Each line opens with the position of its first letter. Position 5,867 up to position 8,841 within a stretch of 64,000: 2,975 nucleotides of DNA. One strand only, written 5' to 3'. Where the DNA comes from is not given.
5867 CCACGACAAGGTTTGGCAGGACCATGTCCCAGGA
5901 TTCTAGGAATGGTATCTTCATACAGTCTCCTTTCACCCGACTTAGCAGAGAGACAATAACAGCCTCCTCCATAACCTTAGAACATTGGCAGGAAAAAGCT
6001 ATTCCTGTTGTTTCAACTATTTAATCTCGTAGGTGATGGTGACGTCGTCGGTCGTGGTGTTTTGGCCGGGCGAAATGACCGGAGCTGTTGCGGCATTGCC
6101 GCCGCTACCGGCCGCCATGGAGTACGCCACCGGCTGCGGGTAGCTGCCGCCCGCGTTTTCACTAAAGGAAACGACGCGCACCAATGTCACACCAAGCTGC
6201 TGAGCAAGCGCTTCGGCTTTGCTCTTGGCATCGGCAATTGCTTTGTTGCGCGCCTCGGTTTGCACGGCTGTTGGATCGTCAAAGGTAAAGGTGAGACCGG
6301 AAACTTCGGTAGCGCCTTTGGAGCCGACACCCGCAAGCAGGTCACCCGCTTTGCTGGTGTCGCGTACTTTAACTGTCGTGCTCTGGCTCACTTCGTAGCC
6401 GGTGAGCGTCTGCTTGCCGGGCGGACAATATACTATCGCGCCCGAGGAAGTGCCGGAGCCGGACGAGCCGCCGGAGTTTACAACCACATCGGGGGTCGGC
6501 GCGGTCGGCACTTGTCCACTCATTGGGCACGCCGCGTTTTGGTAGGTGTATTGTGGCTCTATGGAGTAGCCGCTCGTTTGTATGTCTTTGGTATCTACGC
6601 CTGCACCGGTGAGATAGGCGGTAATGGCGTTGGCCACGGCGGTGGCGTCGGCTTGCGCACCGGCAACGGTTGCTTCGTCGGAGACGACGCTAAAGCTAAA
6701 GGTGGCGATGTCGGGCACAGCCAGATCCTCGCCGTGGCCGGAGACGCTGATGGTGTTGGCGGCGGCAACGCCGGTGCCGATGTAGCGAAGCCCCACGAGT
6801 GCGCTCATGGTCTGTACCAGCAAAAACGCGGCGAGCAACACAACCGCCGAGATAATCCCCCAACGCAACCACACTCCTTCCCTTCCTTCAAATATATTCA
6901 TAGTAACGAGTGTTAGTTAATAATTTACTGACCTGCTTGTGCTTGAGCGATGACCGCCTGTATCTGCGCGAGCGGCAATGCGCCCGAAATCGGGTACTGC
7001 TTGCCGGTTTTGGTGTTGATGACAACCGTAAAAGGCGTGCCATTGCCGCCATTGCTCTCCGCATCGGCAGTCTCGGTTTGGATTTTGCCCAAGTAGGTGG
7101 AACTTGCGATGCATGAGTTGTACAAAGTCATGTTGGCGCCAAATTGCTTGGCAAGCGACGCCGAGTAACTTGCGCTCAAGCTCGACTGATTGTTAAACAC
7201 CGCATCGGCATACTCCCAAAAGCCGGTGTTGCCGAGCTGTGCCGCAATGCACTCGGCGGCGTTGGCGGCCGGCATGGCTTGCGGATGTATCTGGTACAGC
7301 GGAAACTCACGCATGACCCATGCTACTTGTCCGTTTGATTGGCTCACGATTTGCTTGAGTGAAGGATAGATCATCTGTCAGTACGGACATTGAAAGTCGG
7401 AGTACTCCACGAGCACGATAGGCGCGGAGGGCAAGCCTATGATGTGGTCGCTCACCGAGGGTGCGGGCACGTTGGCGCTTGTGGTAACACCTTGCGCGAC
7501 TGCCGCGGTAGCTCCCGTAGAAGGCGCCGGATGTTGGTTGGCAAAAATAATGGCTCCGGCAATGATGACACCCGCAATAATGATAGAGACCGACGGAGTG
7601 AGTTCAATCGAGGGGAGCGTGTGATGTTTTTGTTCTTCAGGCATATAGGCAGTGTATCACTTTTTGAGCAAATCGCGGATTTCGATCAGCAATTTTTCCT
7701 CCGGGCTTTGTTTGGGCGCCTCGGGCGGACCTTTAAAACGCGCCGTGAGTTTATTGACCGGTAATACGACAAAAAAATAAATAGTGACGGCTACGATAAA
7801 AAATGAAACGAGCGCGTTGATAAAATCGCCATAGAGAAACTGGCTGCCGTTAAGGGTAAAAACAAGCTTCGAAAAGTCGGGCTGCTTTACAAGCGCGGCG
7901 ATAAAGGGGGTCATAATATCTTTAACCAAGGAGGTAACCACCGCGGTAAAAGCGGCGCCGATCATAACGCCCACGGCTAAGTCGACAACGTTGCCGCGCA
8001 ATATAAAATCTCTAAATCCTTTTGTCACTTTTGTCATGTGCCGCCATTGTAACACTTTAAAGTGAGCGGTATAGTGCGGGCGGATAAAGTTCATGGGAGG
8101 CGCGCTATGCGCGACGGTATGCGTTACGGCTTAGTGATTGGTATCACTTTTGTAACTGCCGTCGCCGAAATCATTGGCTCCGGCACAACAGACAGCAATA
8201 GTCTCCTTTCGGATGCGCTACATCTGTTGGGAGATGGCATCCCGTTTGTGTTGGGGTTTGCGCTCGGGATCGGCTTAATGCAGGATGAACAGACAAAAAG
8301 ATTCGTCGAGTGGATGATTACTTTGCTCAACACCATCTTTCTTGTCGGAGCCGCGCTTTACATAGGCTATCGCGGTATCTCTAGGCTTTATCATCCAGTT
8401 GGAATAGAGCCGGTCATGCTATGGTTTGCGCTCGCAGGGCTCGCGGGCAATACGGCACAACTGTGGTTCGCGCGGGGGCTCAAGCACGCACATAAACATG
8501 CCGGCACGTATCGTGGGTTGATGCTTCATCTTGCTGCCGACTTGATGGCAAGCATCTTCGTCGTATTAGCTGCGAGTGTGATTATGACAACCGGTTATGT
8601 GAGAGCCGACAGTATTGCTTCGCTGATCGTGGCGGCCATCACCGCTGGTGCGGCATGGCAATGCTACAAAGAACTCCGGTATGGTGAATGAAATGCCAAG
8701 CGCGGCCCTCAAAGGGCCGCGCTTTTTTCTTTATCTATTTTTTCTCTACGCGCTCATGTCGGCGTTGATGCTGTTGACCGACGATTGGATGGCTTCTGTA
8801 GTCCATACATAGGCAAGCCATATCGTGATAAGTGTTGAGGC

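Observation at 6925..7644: DsbA/BdbD-like oxidoreductase with in-frame TGA replacing the second Cys of the CPYC active site (C-P-Y-UGA)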

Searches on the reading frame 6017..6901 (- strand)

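Call 8: search_protein_families(library=pfam, proteins=[window:6017-6901:-], max_evalue=0.01)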
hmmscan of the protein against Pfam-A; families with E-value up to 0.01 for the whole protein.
window:6017-6901:- (294 aa): 2 families
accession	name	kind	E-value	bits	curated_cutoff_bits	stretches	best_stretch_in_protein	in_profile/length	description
PF04402.19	SIMPL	-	9.3e-51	173.4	25.2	1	51-291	1-205/205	Protein of unknown function (DUF541)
PF01551.29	Peptidase_M23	-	0.00084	19.9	28.7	1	134-207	18-87/96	Peptidase family M23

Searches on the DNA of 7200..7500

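Call 28: search_rna_families(source=window, start=7200, end=7500, threshold=evalue, max_evalue=10)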
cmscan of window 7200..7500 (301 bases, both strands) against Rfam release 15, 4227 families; matches with E-value up to 10: 2.
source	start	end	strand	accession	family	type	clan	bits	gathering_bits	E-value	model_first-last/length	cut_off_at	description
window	7451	7497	-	RF02257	adapt33_3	Gene; lncRNA;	-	16.6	70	0.2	94-140/140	no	Adaptive response 33 conserved region 3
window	7417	7500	-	RF02867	ncS011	Gene; sRNA;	-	12.4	48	0.51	107-207/207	5'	Burkholderia sRNA 11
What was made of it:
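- On Bacterial selenoprotein (Sec decoding of UGA): No Rfam match was found (call 28).
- Nothing relevant appears in Rfam at E <= 10 (call 28).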

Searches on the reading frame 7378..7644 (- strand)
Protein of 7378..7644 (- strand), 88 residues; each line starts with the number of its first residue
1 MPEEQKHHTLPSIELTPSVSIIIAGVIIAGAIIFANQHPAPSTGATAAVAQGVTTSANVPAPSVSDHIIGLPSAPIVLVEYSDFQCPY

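Call 11: list_cluster_members(proteins=[P0078, window:7378-7644:-])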
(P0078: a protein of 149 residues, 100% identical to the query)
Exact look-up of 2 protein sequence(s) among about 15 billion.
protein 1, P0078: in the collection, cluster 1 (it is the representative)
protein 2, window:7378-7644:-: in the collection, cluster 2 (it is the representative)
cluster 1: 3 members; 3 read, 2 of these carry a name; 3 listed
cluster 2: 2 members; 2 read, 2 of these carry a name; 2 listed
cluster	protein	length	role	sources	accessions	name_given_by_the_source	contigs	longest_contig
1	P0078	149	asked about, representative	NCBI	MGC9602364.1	MAG: thioredoxin domain-containing protein [Minisyncoccia bacterium]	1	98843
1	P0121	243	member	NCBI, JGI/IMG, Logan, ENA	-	protein-disulfide isomerase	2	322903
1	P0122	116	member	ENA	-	-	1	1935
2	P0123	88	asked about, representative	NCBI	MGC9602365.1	MAG: hypothetical protein ABSE76_01300 [Minisyncoccia bacterium]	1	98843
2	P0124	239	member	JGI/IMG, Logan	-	protein-disulfide isomerase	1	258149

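Call 14: find_encoding_contigs(protein=P0124, flank=10000, max_places=6)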
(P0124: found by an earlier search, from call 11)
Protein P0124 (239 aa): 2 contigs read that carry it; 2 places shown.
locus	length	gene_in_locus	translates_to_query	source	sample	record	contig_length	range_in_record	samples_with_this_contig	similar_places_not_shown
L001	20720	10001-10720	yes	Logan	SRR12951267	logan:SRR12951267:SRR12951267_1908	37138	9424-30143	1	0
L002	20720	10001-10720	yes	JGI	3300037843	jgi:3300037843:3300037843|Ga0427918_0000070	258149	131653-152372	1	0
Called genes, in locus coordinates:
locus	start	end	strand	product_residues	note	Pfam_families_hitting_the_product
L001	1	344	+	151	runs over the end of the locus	PF03652:RuvX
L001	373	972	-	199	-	PF09335:VTT_dom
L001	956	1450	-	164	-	PF09900:DUF2127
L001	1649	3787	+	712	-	-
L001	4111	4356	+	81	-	-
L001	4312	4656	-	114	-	-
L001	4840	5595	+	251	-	PF00849:PseudoU_synth_2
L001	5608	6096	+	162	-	PF01245:Ribosomal_L19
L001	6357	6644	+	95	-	-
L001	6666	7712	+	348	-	PF01699:Na_Ca_ex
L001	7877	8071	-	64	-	-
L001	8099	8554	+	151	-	-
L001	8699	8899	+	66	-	-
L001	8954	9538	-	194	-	PF01545:Cation_efflux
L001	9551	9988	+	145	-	PF01741:MscL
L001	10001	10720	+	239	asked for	PF13462:Thioredoxin_4, PF13098:Thioredoxin_2 (faint), PF01323:DSBA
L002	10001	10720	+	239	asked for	PF13462:Thioredoxin_4, PF13098:Thioredoxin_2 (faint), PF01323:DSBA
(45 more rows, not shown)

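Call 37: find_encoding_contigs(protein=window:7378-7644:-, flank=3000, max_places=6)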
Protein window:7378-7644:- (88 aa): no gene with exactly this product is on record in the collection.

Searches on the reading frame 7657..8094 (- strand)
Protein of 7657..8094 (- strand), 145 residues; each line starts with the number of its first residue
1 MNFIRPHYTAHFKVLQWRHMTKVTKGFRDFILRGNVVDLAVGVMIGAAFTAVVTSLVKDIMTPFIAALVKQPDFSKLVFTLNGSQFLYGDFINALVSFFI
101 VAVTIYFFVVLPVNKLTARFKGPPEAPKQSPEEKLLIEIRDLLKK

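Call 8: search_protein_families(library=pfam, proteins=[window:7657-8094:-], max_evalue=0.01)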
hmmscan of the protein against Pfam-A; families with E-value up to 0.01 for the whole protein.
window:7657-8094:- (145 aa): 1 family
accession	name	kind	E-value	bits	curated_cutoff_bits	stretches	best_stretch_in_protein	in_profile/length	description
PF01741.23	MscL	-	1.5e-37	129.1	27.4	1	24-144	2-123/123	Large-conductance mechanosensitive channel, MscL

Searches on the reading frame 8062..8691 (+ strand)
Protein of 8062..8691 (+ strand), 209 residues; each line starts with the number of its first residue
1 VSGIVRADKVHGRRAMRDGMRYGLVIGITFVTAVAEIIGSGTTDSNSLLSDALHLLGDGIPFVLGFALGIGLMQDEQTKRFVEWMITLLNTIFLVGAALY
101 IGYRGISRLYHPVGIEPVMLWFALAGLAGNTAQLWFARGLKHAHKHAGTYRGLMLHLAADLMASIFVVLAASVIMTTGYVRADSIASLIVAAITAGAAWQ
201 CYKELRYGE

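Call 8: search_protein_families(library=pfam, proteins=[window:8062-8691:+], max_evalue=0.01)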
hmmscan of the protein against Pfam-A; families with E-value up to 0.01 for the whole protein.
window:8062-8691:+ (209 aa): 1 family
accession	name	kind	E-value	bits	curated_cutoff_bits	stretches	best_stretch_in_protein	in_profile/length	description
PF01545.26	Cation_efflux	-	6.1e-19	69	26.6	1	26-204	5-192/198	Cation efflux family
